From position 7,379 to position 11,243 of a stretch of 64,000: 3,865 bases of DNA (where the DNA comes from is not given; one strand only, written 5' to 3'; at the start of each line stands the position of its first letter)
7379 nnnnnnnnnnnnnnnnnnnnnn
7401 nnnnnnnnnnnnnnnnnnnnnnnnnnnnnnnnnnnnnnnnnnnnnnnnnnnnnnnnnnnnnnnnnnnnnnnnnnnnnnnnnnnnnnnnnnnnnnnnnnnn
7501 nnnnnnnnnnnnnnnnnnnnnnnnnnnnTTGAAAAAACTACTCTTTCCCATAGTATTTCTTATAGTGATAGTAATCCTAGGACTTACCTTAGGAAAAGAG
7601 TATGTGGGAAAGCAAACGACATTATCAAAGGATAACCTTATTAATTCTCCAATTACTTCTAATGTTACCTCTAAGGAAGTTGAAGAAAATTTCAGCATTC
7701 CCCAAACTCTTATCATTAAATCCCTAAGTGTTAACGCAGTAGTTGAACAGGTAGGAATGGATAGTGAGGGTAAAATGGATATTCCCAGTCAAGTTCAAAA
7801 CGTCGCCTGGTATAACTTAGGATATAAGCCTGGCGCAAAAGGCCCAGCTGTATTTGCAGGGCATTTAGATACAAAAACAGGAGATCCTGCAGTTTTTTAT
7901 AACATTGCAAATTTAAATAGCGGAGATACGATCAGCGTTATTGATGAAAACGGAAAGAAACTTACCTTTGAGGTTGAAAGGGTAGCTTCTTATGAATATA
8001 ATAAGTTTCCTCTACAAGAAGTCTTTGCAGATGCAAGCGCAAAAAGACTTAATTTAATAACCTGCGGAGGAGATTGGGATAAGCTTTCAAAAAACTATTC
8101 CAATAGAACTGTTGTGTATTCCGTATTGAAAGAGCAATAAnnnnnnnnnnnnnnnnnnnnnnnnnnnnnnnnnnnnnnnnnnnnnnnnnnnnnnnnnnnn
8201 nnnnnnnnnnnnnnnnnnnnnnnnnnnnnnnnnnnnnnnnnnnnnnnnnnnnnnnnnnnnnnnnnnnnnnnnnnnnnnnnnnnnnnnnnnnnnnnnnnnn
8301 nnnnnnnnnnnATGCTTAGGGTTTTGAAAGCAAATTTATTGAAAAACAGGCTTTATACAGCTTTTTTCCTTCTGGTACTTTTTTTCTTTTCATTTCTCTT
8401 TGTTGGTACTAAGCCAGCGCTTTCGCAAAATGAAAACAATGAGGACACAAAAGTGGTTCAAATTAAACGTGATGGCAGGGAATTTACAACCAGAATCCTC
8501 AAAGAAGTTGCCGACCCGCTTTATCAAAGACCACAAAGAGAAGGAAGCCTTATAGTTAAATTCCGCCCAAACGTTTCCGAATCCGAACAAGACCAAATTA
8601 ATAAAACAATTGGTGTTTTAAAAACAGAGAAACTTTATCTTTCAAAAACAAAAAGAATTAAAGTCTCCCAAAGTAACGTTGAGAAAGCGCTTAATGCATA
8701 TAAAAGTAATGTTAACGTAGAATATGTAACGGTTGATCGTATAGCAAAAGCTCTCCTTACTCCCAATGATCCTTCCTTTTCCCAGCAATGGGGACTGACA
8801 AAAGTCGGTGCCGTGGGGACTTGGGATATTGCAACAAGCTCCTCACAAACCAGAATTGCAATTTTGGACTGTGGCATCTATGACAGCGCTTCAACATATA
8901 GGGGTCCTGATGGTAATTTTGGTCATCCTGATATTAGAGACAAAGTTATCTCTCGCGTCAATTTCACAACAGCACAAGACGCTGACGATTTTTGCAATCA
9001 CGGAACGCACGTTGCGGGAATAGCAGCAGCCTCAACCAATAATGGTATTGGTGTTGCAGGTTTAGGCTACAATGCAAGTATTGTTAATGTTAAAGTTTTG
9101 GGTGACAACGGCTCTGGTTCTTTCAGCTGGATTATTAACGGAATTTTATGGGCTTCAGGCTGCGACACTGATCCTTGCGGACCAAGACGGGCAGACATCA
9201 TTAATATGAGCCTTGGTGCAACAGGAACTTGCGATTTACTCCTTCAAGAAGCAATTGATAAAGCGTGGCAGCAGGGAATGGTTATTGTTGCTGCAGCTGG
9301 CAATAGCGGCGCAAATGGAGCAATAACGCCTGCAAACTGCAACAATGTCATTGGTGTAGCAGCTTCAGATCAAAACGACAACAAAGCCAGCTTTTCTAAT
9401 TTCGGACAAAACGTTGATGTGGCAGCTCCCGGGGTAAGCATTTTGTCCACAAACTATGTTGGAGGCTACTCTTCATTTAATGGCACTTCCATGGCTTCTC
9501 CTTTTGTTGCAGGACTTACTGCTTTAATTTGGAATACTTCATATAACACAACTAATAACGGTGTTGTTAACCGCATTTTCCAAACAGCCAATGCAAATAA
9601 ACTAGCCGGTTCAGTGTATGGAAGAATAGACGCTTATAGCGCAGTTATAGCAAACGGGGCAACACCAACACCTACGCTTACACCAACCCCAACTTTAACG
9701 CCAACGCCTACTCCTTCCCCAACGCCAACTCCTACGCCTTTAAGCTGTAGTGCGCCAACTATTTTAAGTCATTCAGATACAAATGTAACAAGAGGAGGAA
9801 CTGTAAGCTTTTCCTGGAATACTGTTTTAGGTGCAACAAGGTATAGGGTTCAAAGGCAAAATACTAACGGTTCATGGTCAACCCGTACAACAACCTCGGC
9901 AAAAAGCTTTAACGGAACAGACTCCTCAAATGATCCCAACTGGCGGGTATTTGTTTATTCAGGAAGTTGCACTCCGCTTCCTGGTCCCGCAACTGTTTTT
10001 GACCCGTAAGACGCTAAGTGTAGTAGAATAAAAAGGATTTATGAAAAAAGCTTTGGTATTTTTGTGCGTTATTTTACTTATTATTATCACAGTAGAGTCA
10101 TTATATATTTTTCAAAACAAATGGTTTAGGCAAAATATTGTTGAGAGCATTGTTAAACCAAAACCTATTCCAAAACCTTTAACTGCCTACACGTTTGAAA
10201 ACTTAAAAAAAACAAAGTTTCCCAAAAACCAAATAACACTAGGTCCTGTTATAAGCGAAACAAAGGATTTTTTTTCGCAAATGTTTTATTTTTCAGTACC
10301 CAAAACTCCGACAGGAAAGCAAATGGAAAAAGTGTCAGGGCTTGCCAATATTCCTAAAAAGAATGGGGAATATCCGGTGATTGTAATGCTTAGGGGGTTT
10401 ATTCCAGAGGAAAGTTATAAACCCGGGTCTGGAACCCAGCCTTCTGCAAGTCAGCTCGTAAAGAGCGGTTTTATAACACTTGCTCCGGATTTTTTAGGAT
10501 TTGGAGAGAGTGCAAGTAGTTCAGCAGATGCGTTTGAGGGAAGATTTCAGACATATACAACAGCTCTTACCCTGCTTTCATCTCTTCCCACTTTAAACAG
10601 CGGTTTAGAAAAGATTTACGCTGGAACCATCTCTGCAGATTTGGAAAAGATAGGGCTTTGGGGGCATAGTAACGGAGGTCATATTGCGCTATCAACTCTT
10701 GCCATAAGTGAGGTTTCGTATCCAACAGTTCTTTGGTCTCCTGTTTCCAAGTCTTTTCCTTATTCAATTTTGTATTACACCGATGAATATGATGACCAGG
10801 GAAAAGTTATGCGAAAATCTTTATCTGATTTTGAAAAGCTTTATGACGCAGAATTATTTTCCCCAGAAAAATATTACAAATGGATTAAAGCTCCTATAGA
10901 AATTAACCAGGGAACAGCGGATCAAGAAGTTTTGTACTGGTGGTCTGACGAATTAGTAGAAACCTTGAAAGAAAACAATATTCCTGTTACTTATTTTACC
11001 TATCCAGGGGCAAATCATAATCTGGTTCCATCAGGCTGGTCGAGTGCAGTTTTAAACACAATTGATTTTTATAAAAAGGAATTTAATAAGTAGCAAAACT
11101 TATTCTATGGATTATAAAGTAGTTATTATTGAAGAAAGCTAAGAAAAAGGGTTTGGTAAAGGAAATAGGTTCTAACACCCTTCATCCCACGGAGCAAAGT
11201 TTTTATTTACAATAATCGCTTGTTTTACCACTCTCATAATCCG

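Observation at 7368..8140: Sortase preceded by a 45-aa secreted Thr/Pro-rich peptide, with two LPPTG cargo proteins elsewhere in the window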

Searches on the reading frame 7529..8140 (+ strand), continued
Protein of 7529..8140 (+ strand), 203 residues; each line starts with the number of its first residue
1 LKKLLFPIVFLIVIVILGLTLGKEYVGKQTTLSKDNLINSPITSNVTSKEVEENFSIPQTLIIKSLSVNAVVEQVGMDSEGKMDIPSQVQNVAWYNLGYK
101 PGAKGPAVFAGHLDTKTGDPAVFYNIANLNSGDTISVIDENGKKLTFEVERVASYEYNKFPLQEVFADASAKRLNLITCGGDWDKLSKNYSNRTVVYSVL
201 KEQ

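Call 41: fold_search(model_id=the predicted structure, library=pdb)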
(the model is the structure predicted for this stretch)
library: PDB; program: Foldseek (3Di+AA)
matches with E <= 10: 493; with E <= 0.001: 117
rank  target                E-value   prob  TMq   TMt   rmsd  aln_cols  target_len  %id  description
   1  5k9a                  7.8e-10  1.00  0.55  0.52   4.4       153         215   15  Sortase A from Corynebacterium diphtheriae (released 2016-06-15)
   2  6bwe_B                8.2e-10  1.00  0.56  0.61   4.0       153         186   15  Sortase A from Corynebacterium diphtheriae, lid mutant (released 2017-12-27)
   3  2xwg_C                2.9e-09  1.00  0.54  0.62   3.4       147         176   20  Crystal structure of sortase C-1 from Actinomyces oris (formerly Actinomyces naeslundii) (released 2011-02-23)
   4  6bwe_A                3.5e-09  1.00  0.55  0.59   4.3       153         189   15  Sortase A from Corynebacterium diphtheriae, lid mutant (released 2017-12-27)
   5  6ixz_B                3.7e-09  1.00  0.52  0.59   4.2       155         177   15  X-ray structure of sortase C from Clostridium perfringens SM101 (released 2019-08-14)
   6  2xwg_D                3.9e-09  1.00  0.55  0.60   3.3       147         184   20  Crystal structure of sortase C-1 from Actinomyces oris (formerly Actinomyces naeslundii) (released 2011-02-23)
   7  2xwg_B                4.1e-09  1.00  0.54  0.59   3.3       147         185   20  Crystal structure of sortase C-1 from Actinomyces oris (formerly Actinomyces naeslundii) (released 2011-02-23)
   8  4g1j_B                4.4e-09  1.00  0.53  0.54   3.9       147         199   18  Sortase C1 of GBS Pilus Island 1 (released 2012-12-05)
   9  7f87_A                4.6e-09  1.00  0.55  0.75   4.6       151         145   20  Crystal structure of housekeeping sortase SrtA bound with self derived tripeptide from Lactobacillus rhamnosus GG (released 2022-07-06)
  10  4d70_A                5.2e-09  1.00  0.53  0.66   4.3       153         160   17  Structural, biophysical and biochemical analyses of a Clostridium perfringens Sortase D5 transpeptidase (released 2015-07-15)
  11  2xwg_A                6.5e-09  1.00  0.56  0.63   5.0       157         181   20  Crystal structure of sortase C-1 from Actinomyces oris (formerly Actinomyces naeslundii) (released 2011-02-23)
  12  3re9                  7.3e-09  1.00  0.55  0.62   3.9       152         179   16  Crystal structure of sortaseC1 from Streptococcus suis (released 2011-06-01)
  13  4g1j_A                8.2e-09  1.00  0.54  0.54   3.3       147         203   18  Sortase C1 of GBS Pilus Island 1 (released 2012-12-05)
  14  3tbe_F                8.2e-09  1.00  0.55  0.59   3.5       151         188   18  The crystal structure of the complex of Streptococcus agalactiae sortase C1 and MTSET (released 2011-10-26)
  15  2xwg_E                8.7e-09  1.00  0.53  0.61   3.3       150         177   21  Crystal structure of sortase C-1 from Actinomyces oris (formerly Actinomyces naeslundii) (released 2011-02-23)
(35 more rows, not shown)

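Call 51: search_protein_families(library=pfam, proteins=[L075:2673-3647:+, L062:2806-3465:+, L059:2962-3654:+, L072:2809-3657:+, L068:1040-3223:+, L077:3438-3779:+, L075:3755-4717:+], max_evalue=0.01)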
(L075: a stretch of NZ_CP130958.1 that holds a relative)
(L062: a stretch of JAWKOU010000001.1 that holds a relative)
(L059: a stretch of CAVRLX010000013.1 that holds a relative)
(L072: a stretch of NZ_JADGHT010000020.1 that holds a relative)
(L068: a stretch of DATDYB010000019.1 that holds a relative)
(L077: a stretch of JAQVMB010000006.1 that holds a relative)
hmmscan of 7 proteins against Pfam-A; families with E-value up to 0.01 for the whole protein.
L075:2673-3647:+ (324 aa): 1 family
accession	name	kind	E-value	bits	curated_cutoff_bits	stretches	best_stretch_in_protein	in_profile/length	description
PF06160.17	EzrA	-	0.0036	16.1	39.6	0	32-127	162-258/557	Septation ring formation regulator, EzrA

L062:2806-3465:+ (219 aa): 1 family
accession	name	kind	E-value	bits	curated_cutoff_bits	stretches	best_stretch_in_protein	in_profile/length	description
PF13668.12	Ferritin_2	-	3.6e-37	128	24.7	1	44-173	1-137/138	Ferritin-like domain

L059:2962-3654:+ (230 aa): 2 families
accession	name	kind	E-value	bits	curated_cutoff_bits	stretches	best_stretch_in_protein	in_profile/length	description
PF13668.12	Ferritin_2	-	2.4e-34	118.9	24.7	1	52-181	2-138/138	Ferritin-like domain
PF10518.14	TAT_signal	-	7.5e-05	22.9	22.7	1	16-35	2-21/21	TAT (twin-arginine translocation) pathway signal sequence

L072:2809-3657:+ (282 aa): 2 families
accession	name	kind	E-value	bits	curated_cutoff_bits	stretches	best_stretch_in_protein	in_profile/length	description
PF14344.12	DUF4397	-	2.6e-51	173.6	30.6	2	41-157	1-119/119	Domain of unknown function (DUF4397)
PF11182.14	AlgF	-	0.0006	19.8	34.4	1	136-191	24-76/179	Alginate O-acetyl transferase AlgF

L068:1040-3223:+ (727 aa): 0 families

L077:3438-3779:+ (113 aa): 0 families

L075:3755-4717:+ (320 aa): 1 family
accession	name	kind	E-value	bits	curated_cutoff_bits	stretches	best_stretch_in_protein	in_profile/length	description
PF04203.18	Sortase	-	4.8e-24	84.9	26.6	1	88-225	2-124/125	Sortase domain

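Call 56: search_protein_families(library=ncbifam, proteins=[L075:2673-3647:+, L072:2809-3657:+, L068:1040-3223:+], max_evalue=10)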
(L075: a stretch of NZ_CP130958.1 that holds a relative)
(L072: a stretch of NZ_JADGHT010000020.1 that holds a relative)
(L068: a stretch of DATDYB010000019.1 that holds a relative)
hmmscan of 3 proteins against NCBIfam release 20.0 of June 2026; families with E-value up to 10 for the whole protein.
L075:2673-3647:+ (324 aa): 3 families
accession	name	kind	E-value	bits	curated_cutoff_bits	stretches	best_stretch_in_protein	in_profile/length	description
NF033713.1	DbpA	equivalog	0.0052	17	210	1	6-98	47-144/166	decorin-binding protein DbpA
NF058571.1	GVDTG_CTERM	domain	0.069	13.5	29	1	284-318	7-41/44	GVDTG sorting domain-containing protein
NF042953.1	Hhe_antiphage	equivalog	0.13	9.5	2000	1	39-115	694-769/1797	DUF4011 domain-containing anti-phage protein Hhe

L072:2809-3657:+ (282 aa): 1 family
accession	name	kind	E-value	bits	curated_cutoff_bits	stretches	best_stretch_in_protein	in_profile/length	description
NF009222.0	PRK12570.1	subfamily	0.07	12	255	1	95-172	86-163/307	N-acetylmuramic acid 6-phosphate etherase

L068:1040-3223:+ (727 aa): 2 families
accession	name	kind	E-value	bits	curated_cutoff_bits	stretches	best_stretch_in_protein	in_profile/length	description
NF033073.1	LPXTG_double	subfamily_domain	0.021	14.8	48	1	681-721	25-63/66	doubled motif LPXTG anchor domain-containing protein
TIGR01167.1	LPXTG_anchor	domain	0.035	14.8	15.9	1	689-721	1-30/34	LPXTG cell wall anchor domain-containing protein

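Call 62: find_homologous_proteins(query=L062:2806-3465:+, max_evalue=1e-10)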
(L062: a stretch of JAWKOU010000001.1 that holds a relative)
Query L062:2806-3465:+ (219 aa): 2477 proteins with E <= 1e-10 among 3842 candidates; the best 120 are listed.
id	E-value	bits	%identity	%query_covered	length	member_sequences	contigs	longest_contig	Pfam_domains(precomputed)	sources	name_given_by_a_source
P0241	1.5e-134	464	100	100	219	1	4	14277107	PF13668.13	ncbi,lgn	ncbi:MAG: ferritin-like domain-containing protein [Caldilineaceae bacterium]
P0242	1.5e-96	340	78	96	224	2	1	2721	PF13668.13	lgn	-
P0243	4.9e-96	338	75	99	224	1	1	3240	PF13668.13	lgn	-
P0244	1.9e-95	337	78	93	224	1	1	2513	PF13668.13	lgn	-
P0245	3.8e-95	336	76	95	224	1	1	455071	PF13668.13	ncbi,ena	-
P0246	1.2e-93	331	74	96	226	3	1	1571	PF13668.13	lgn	-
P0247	1.9e-93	330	76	92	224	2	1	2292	PF13668.13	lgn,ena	-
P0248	4.4e-93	329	74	96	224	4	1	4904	PF13668.13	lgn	-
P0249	8.6e-93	328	74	95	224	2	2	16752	PF13668.13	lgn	-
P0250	4.9e-91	322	72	95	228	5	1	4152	PF13668.13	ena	-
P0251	1.3e-90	321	75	93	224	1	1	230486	PF13668.13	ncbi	ncbi:MAG: ferritin-like domain-containing protein [Caldilineaceae bacterium]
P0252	3.4e-90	319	73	95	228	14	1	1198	PF13668.13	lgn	-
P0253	1.2e-88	314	72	94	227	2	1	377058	PF13668.13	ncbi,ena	-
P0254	1.2e-86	308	70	96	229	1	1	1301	PF13668.13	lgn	-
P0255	8.4e-86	305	68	96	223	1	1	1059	PF13668.13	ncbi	-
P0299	1.5e-72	262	64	93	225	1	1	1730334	PF13668.13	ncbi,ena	-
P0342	2.4e-66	242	63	79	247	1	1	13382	PF10518.15,PF13668.13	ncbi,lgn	-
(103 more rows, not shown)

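Call 64: find_encoding_contigs(protein=P0245, flank=2500, max_places=1)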
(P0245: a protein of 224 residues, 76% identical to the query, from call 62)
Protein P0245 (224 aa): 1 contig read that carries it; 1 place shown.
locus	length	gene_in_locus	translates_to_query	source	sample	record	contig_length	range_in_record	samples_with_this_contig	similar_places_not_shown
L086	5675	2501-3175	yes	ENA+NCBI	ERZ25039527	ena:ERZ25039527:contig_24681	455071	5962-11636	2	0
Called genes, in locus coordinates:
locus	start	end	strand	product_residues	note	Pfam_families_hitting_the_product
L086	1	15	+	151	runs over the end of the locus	-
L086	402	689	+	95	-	-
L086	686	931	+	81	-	-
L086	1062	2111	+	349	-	-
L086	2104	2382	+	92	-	PF00127:Copper-bind, PF13473:Cupredoxin_1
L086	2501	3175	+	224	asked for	PF13668:Ferritin_2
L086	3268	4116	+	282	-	PF04203:Sortase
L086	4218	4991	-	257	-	PF01833:TIG (faint)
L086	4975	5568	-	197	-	PF01833:TIG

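Call 65: find_encoding_contigs(protein=P0342, flank=2500, max_places=1)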
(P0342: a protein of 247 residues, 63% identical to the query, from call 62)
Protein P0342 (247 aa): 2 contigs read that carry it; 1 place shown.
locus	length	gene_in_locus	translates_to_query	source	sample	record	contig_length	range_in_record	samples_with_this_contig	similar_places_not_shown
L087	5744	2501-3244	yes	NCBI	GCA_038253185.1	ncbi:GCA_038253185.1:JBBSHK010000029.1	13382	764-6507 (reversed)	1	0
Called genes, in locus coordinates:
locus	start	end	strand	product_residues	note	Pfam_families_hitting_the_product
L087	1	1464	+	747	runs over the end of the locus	PF08487:VIT, PF05762:VWA_CoxE, PF00092:VWA, PF13519:VWA_2, PF13768:VWA_3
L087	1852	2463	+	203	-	PF13668:Ferritin_2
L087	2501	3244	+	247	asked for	PF10518:TAT_signal (weak), PF13668:Ferritin_2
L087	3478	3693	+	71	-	PF02416:TatA_B_E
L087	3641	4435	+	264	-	PF00902:TatC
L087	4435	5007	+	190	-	PF13473:Cupredoxin_1 (weak), PF00127:Copper-bind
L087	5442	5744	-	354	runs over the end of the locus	?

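Call 66: find_encoding_contigs(protein=P0299, flank=2500, max_places=1)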
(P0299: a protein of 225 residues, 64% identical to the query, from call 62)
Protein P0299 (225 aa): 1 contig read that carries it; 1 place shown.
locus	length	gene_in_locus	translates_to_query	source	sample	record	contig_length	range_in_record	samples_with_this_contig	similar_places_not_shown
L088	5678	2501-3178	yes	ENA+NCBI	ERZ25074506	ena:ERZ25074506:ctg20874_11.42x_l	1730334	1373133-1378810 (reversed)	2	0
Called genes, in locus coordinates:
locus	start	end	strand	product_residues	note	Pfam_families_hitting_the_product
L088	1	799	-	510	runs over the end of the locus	PF12228:DUF3604 (weak)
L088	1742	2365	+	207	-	PF13668:Ferritin_2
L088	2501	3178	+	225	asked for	PF13668:Ferritin_2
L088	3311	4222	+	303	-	PF04203:Sortase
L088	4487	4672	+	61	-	-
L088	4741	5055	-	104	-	-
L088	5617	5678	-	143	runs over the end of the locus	PF01894:YjbQ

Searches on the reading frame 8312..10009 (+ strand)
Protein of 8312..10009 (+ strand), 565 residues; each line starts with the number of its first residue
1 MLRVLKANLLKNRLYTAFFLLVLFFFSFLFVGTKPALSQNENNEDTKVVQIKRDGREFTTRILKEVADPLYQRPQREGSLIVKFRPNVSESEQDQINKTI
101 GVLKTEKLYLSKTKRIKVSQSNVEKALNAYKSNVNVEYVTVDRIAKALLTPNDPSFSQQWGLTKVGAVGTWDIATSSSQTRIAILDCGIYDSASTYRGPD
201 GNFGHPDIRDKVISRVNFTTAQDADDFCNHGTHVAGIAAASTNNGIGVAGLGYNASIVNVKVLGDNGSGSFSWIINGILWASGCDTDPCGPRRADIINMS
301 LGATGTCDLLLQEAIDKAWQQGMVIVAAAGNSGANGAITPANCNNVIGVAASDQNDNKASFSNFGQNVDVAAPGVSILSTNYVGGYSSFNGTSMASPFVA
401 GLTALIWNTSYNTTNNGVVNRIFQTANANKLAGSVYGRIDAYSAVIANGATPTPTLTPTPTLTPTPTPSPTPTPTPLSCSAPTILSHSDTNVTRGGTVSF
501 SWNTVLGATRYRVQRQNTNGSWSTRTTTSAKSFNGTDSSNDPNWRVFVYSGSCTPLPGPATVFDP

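Call 3: search_protein_families(library=pfam, proteins=[window:8312-10009:+], max_evalue=0.01)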
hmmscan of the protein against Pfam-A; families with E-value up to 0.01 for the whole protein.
window:8312-10009:+ (565 aa): 2 families
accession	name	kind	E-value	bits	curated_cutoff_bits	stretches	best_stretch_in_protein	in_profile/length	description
PF00082.27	Peptidase_S8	-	5.4e-47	160.9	21.8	1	179-429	3-276/288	Subtilase family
PF22148.1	Fervidolysin_NPro-like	-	5.4e-09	36.8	21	1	77-140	17-79/81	Fervidolysin N-terminal prodomain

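Call 4: search_protein_families(library=ncbifam, proteins=[window:8312-10009:+], max_evalue=0.01)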
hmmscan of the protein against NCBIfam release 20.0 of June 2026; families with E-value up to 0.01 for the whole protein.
window:8312-10009:+ (565 aa): 11 families
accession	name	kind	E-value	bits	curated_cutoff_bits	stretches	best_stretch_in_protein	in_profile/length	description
TIGR03921.1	T7SS_mycosin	equivalog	3.1e-43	148.2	278.75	1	204-478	26-316/353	type VII secretion-associated serine protease mycosin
NF033595.1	denti_PrtP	equivalog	3.7e-23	82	300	2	297-426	342-478/606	dentilisin complex serine proteinase subunit PrtP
TIGR03895.1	protease_PatA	subfamily_domain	2.4e-16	59.7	421.05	1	292-411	56-181/606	PatA/PatG family cyanobactin maturation protease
NF049966.1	QH_SP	equivalog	8e-16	58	165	1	211-426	23-211/219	subtilisin-like serine protease QhpE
NF040553.1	SGO_0316_fam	subfamily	1e-09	36.7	1400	2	210-336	337-468/1486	SGO_0316/SGO_0317 family LPXTG-anchored serine peptidase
NF051851.1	AtpSerPepEprS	equivalog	9.8e-09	33.8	1700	2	319-435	221-344/988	autotransporter serine peptidase EprS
NF040809.1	germ_prot_CspBA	exception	9.9e-08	30.1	1250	2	198-335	691-827/1099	bifunctional germination protease/germinant receptor pseudoprotease CspBA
NF040808.2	CspC_non_triad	exception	0.00015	20.4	675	0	360-410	451-501/556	bile acid germinant receptor pseudoprotease CspC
NF033845.1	MSCRAMM_ClfB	exception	0.00056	18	999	1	434-489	530-585/871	MSCRAMM family adhesin clumping factor ClfB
NF033186.1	internalin_K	exception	0.0011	17.6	1100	1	444-484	502-542/604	class 1 internalin InlK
NF042956.1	IteS_antiphage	equivalog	0.0097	14.2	900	0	80-266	157-330/747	S8 family anti-phage peptidase IteS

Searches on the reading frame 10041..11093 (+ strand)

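Call 3: search_protein_families(library=pfam, proteins=[window:10041-11093:+], max_evalue=0.01)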
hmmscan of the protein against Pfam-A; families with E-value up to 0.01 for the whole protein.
window:10041-11093:+ (350 aa): 9 families
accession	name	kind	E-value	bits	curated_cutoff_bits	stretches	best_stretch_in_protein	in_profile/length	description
PF00326.27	Peptidase_S9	-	2.2e-10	40.8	22.6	1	198-349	60-211/213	Prolyl oligopeptidase family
PF01738.24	DLH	-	3.4e-08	33.8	21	1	100-327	3-187/217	Dienelactone hydrolase family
PF07224.18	Chlorophyllase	-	9.8e-08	31.6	26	1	103-221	34-134/301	Chlorophyllase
PF20434.5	BD-FAE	-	2.5e-06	27.6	26.8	0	196-217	83-104/215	BD-FAE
PF12146.15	Hydrolase_4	-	1.7e-05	24.7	27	1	133-221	21-95/239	Serine aminopeptidase, S33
PF07859.19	Abhydrolase_3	-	3.1e-05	24.3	25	1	196-328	65-208/210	alpha/beta hydrolase fold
PF00756.26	Esterase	-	0.00042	20.6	22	1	105-230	15-143/251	Putative esterase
PF00561.26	Abhydrolase_1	-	0.0035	17.5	25.8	0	135-221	19-88/245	alpha/beta hydrolase fold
PF12697.13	Abhydrolase_6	-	0.0057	17.8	26.3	1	139-239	23-94/217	Alpha/beta hydrolase family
